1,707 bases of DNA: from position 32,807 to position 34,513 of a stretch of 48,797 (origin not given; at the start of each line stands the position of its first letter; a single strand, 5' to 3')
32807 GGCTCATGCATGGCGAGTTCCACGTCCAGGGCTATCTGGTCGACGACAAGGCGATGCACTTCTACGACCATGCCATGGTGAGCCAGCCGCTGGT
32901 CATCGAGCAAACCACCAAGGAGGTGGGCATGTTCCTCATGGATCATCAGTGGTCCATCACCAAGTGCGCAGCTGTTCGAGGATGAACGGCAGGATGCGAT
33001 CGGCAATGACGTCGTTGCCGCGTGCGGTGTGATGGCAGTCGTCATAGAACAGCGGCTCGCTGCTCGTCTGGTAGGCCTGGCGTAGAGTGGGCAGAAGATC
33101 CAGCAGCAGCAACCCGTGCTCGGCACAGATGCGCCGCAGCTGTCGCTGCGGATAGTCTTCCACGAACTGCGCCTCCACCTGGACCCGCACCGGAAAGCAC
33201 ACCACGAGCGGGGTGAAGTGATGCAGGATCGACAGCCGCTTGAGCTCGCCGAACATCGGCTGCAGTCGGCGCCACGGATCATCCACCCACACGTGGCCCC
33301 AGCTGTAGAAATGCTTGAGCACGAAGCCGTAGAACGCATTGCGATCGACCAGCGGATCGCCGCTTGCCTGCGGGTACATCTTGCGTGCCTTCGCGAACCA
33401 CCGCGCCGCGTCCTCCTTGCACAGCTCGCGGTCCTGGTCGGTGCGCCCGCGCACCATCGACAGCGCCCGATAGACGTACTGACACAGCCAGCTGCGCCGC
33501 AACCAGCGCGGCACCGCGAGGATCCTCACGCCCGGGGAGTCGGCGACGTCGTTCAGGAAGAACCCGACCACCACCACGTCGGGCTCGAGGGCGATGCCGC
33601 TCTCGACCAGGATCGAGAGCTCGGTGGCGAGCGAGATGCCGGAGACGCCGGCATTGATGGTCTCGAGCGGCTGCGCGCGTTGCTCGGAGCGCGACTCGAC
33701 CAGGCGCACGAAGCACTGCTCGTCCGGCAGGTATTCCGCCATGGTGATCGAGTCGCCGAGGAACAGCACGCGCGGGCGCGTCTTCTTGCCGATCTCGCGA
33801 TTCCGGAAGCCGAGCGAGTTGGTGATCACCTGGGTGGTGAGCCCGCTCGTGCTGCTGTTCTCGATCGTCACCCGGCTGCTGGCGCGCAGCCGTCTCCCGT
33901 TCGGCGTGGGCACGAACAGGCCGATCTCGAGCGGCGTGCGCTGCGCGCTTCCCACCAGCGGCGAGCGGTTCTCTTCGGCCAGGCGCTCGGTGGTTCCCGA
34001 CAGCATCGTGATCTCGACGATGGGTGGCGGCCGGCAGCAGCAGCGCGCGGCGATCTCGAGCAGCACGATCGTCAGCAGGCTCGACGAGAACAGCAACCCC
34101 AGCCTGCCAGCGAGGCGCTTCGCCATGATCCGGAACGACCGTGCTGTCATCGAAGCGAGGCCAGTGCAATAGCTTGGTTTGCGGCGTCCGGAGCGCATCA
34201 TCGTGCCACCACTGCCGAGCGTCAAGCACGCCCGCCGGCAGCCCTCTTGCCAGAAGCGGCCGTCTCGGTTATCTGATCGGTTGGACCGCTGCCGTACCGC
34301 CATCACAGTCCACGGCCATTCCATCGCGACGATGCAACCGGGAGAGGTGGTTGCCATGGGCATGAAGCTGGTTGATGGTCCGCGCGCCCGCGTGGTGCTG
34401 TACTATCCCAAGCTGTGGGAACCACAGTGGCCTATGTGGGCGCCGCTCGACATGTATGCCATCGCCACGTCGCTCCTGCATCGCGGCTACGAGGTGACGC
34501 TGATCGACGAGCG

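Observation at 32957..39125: Cassette of two B12-binding radical SAM enzymes flanking a membrane-anchored hypothetical, next to an SGNH hydrolase and the ABC ATPase: candidate undescribed modification system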

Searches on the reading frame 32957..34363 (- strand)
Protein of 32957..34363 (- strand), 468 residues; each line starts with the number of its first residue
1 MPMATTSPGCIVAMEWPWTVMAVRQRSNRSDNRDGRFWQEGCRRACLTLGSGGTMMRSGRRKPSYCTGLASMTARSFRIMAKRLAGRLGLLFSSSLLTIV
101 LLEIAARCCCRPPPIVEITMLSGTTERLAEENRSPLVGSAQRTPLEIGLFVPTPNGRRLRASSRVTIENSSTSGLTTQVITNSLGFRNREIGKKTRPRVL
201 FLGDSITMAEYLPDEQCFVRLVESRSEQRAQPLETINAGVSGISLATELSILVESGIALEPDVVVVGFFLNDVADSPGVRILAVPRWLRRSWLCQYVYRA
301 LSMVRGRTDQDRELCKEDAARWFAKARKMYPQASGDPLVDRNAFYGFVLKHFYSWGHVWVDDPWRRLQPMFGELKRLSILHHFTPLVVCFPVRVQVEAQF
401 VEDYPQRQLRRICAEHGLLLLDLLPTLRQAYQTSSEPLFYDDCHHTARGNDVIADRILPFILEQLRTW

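Call 3: search_protein_families(library=pfam, proteins=[window:32957-34363:-], max_evalue=0.01)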
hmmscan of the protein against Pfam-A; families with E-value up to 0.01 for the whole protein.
window:32957-34363:- (468 aa): 1 family
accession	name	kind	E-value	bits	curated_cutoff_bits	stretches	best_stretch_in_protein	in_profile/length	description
PF13472.12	Lipase_GDSL_2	-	9e-08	33.3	32.9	1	201-451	1-177/178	GDSL-like Lipase/Acylhydrolase family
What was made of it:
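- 32957..34126 (-): Membrane-anchored SGNH/GDSL hydrolase, divergently transcribed from rSAM1. Homologues recur at some rSAM1 orthologue loci. Lipase_GDSL_2 at 33.3 bits against a gathering score of 32.9 (call 3).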

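Call 5: search_protein_families(library=ncbifam, proteins=[window:32957-34363:-], max_evalue=0.01)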
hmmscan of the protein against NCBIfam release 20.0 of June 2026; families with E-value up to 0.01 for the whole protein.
window:32957-34363:- (468 aa): 2 families
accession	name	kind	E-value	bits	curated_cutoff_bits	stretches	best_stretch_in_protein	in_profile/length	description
NF047475.1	GDSL_LA_2490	hypoth_equivalog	2.4e-05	23.8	325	1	177-241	63-126/431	LA_2490 family SGNH/GDSL-type esterase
NF047474.1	GDSL_LA_2486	hypoth_equivalog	0.00036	19.9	300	0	385-458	247-322/326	LA_2486 family SGNH/GDSL-type esterase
